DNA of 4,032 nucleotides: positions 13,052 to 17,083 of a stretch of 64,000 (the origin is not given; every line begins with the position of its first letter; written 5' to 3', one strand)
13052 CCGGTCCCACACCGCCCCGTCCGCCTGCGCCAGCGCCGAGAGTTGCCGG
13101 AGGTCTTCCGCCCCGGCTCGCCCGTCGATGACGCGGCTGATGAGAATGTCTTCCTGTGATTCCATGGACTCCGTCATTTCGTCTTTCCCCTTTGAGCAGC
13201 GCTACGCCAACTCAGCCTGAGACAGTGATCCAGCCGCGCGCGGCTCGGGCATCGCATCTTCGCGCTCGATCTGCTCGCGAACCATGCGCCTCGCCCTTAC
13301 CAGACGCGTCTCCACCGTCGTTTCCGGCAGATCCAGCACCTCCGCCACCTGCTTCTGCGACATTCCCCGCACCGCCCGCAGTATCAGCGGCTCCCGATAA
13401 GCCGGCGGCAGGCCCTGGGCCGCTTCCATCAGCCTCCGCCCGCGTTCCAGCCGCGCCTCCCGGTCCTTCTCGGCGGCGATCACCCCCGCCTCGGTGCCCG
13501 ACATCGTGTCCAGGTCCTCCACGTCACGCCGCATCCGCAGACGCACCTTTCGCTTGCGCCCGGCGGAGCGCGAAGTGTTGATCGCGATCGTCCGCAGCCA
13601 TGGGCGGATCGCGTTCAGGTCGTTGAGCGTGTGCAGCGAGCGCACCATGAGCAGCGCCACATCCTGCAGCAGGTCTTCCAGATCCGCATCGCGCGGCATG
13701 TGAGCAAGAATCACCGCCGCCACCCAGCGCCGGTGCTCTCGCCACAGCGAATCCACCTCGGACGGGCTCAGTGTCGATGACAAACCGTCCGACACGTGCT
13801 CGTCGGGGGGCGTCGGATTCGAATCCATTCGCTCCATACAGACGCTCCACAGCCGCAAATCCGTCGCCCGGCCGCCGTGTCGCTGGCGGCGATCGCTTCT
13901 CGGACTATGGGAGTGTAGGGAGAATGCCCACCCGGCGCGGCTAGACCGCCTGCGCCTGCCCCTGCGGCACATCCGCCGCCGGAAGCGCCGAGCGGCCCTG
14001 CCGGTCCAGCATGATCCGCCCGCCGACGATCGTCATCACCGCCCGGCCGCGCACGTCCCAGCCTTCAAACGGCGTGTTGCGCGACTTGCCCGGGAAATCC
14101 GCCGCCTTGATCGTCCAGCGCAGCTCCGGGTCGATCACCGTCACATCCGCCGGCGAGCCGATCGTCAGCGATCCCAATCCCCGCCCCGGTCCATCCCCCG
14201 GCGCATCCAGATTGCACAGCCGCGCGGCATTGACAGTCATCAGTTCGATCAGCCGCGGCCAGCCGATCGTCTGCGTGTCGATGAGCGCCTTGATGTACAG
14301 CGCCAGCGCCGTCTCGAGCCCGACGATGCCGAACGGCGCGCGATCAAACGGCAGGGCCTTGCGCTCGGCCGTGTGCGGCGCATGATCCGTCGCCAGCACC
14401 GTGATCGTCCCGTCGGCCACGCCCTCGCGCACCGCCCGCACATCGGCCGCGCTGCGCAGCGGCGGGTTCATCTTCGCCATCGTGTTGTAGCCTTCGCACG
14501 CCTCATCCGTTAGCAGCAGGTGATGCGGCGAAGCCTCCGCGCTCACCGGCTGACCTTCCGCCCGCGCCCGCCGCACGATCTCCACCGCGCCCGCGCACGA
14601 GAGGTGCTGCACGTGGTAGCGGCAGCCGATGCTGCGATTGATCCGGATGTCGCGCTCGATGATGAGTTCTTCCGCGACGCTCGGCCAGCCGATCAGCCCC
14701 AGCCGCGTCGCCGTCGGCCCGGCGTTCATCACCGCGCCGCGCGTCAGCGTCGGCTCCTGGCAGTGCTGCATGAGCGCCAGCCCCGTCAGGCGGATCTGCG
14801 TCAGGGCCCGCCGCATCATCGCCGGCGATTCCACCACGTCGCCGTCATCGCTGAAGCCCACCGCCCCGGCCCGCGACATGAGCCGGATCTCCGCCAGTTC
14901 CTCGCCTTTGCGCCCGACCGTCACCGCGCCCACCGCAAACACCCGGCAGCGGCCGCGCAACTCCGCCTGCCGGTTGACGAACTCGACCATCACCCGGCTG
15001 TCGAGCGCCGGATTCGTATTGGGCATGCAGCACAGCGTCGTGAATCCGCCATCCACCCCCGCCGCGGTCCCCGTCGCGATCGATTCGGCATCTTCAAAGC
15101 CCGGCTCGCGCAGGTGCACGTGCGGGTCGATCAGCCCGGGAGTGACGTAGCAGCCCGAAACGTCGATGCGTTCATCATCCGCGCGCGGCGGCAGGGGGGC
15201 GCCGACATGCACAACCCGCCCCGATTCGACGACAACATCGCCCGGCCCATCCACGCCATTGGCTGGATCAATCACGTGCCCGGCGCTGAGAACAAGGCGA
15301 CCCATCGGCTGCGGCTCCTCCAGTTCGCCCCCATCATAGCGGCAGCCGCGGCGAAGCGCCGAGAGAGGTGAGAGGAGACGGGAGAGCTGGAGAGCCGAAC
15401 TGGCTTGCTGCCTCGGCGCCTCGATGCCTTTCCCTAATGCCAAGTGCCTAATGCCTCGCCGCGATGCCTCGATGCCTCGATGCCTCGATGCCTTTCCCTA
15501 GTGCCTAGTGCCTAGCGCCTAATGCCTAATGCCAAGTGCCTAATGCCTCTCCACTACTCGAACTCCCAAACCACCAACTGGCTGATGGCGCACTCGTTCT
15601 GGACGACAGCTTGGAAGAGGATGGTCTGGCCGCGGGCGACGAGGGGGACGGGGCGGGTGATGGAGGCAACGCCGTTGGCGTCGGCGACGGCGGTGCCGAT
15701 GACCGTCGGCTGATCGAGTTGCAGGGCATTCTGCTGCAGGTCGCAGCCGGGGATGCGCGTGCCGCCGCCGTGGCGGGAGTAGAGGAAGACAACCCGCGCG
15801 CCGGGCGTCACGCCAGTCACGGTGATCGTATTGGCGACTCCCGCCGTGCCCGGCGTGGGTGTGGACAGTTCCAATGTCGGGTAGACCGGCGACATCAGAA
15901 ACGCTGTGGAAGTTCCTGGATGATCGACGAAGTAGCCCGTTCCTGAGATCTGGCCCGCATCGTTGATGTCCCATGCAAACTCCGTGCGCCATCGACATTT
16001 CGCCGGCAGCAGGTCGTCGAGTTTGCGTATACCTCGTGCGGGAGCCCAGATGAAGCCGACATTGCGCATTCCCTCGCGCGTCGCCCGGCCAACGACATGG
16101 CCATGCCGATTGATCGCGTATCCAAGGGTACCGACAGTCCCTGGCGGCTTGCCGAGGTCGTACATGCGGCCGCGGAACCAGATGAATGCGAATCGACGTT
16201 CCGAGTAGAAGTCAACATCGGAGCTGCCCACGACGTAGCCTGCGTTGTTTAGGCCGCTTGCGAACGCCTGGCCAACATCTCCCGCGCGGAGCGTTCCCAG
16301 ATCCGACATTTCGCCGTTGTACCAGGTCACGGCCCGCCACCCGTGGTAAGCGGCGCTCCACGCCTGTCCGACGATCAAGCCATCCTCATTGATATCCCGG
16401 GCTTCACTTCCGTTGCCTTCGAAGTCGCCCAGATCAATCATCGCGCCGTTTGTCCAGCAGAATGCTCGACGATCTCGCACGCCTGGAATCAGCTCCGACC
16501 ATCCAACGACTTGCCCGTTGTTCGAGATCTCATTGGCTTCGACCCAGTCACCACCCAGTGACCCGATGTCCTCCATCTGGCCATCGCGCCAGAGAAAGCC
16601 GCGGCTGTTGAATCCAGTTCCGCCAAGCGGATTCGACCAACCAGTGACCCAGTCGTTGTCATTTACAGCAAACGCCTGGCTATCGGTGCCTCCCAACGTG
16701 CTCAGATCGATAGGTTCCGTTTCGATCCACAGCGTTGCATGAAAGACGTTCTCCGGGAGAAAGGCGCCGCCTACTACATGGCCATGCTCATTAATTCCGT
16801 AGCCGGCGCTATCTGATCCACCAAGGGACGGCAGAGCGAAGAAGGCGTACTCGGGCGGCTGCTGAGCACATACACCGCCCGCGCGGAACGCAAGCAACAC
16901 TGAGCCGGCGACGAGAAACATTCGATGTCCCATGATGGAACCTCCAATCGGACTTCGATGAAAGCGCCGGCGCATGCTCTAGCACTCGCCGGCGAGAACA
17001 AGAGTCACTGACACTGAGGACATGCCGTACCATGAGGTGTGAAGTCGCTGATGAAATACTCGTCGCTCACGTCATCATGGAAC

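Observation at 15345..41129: Three paralogous two-gene cassettes with near-identical ends and strongly diverged cores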

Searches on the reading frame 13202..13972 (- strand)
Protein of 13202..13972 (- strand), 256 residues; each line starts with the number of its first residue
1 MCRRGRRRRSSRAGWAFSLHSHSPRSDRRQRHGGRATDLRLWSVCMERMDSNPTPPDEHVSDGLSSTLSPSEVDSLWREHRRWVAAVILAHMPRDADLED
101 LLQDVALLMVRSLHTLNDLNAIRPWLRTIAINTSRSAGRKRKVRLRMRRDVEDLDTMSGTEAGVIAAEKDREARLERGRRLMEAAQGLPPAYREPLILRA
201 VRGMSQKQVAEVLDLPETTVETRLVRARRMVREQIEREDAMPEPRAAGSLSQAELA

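Call 107: search_protein_families(library=pfam, proteins=[window:13202-13972:-], max_evalue=0.0001)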
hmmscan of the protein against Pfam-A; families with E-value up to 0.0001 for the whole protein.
window:13202-13972:- (256 aa): 3 families
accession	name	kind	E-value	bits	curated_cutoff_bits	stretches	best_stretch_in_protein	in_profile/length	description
PF08281.18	Sigma70_r4_2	-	3.2e-15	56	25.7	1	179-229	2-52/54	Sigma-70, region 4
PF04542.20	Sigma70_r2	-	1.9e-09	37.6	24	1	76-142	1-69/71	Sigma-70 region 2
PF04545.22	Sigma70_r4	-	7.8e-08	32.2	24.1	1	186-233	3-50/50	Sigma-70, region 4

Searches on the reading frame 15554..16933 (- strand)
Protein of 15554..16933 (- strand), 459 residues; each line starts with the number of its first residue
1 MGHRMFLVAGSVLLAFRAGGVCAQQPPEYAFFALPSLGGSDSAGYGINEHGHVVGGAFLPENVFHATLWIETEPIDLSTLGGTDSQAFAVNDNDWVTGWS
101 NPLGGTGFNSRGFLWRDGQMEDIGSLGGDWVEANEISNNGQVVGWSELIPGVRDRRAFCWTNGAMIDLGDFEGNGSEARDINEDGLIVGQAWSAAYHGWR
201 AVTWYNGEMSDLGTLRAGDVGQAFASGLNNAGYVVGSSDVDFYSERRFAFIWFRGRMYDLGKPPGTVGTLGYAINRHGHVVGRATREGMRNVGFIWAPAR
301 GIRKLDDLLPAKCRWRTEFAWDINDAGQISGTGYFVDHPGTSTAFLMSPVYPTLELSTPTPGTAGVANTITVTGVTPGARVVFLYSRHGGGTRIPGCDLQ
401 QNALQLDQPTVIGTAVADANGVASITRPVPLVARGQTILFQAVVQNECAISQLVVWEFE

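Call 18: search_protein_families(library=pfam, proteins=[window:15554-16933:-], max_evalue=0.1)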
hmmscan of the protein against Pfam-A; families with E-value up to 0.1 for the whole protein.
window:15554-16933:- (459 aa): 1 family
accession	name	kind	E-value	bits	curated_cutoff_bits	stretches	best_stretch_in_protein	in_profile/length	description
PF11949.14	DUF3466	-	1.1e-09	37.8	25.1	0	133-191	386-450/609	Protein of unknown function (DUF3466)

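Call 19: search_protein_families(library=ncbifam, proteins=[window:15554-16933:-], max_evalue=0.1)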
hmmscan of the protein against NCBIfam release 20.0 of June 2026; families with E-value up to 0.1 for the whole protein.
window:15554-16933:- (459 aa): 1 family
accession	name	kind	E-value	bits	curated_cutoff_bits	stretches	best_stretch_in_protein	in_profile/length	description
TIGR02913.1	HAF_rpt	repeat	3.5e-48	161.3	22.65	6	133-173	1-39/39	HAF repeat protein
